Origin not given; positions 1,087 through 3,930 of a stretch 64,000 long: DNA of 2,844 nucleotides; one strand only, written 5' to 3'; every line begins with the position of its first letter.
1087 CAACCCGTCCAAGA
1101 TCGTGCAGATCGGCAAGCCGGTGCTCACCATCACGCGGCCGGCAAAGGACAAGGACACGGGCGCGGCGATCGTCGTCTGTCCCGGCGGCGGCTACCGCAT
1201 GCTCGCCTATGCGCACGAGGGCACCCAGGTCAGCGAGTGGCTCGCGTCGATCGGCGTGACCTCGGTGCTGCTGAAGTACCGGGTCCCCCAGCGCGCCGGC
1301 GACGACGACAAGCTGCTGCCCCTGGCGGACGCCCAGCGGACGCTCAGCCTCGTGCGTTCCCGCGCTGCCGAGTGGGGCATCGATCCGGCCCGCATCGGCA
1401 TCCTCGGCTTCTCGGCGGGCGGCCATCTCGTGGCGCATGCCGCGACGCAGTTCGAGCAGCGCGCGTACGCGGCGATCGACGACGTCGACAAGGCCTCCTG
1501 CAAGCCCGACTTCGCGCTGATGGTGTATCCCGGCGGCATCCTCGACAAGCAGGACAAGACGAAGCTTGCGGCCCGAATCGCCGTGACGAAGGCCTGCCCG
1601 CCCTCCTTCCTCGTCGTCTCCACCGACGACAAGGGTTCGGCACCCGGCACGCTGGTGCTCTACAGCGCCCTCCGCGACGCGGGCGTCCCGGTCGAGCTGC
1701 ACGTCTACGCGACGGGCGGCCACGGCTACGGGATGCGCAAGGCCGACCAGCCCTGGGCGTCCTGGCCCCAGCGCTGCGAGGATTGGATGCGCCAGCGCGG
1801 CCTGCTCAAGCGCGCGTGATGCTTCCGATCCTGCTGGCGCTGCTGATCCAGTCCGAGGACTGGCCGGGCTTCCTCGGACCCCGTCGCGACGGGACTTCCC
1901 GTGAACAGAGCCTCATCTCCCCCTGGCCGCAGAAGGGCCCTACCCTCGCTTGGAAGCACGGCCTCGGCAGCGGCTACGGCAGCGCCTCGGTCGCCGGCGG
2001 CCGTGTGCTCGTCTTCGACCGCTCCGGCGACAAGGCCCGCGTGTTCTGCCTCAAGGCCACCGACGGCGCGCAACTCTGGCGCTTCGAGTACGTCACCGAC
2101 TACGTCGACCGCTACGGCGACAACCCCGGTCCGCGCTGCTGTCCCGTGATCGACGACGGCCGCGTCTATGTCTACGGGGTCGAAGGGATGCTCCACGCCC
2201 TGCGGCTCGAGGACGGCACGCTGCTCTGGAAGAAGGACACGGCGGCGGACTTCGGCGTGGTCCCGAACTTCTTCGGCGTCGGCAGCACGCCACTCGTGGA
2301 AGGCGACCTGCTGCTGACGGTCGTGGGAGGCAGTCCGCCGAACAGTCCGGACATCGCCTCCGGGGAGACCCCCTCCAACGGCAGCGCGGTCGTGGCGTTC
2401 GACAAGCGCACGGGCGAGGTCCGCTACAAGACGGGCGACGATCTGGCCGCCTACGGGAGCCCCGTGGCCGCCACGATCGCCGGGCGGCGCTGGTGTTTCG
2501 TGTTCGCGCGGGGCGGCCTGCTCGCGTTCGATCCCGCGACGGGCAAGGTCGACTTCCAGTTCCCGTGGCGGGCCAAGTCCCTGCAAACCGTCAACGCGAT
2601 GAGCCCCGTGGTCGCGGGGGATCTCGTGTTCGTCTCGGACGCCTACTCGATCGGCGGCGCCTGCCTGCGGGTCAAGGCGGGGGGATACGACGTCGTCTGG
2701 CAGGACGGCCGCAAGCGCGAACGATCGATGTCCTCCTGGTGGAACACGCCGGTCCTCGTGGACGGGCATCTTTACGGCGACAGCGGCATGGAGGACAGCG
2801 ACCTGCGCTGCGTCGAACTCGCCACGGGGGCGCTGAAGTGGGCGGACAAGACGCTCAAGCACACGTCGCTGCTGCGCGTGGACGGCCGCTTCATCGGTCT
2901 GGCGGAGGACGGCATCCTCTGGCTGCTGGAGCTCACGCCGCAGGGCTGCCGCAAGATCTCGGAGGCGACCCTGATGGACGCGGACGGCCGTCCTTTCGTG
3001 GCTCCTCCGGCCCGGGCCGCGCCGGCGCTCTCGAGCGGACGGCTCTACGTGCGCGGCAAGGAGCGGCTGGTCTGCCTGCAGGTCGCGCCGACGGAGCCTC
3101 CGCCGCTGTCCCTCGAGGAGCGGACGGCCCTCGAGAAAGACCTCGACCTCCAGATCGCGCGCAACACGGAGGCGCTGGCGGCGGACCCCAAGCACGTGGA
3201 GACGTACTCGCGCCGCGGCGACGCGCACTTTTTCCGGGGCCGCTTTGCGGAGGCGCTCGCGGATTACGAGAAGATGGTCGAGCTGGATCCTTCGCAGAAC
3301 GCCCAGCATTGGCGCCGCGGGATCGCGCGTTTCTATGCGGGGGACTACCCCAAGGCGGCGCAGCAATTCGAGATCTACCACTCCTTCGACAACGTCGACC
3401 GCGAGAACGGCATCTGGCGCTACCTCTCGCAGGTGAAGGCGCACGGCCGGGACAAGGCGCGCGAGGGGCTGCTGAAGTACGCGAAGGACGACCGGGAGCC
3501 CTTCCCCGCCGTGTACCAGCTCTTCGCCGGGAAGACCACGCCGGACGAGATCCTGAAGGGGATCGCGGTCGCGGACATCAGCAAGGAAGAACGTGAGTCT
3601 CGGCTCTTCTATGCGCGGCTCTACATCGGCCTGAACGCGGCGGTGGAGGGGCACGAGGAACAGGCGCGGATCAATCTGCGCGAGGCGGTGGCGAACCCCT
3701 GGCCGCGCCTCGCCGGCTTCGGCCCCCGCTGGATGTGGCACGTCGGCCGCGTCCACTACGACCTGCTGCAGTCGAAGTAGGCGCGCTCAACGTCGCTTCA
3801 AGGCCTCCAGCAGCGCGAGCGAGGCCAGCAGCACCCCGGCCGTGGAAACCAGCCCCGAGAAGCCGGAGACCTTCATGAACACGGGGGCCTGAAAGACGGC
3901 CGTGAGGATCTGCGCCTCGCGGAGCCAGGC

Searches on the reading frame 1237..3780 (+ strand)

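Call 14: search_protein_families(library=pfam, proteins=[window:1237-3780:+], max_evalue=0.0001)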
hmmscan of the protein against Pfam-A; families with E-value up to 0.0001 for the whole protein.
window:1237-3780:+ (847 aa): 6 families
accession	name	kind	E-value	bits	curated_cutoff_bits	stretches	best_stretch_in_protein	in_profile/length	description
PF13360.13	PQQ_2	-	9.3e-29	101.2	27.6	2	300-536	29-232/233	Outer membrane protein assembly factor BamB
PF07719.23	TPR_2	-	4.6e-09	36.1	27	1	655-686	2-33/34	Tetratricopeptide repeat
PF00515.34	TPR_1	-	1.8e-08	34.3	27.8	1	655-686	2-33/34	Tetratricopeptide repeat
PF13432.12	TPR_16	-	7.1e-08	33.2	32.7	1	660-712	3-55/65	Tetratricopeptide repeat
PF13371.12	TPR_9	-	7.8e-05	23.1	35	0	647-687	22-62/73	Tetratricopeptide repeat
PF13414.12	TPR_11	-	8.4e-05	22.6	26.8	0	661-698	1-38/42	TPR repeat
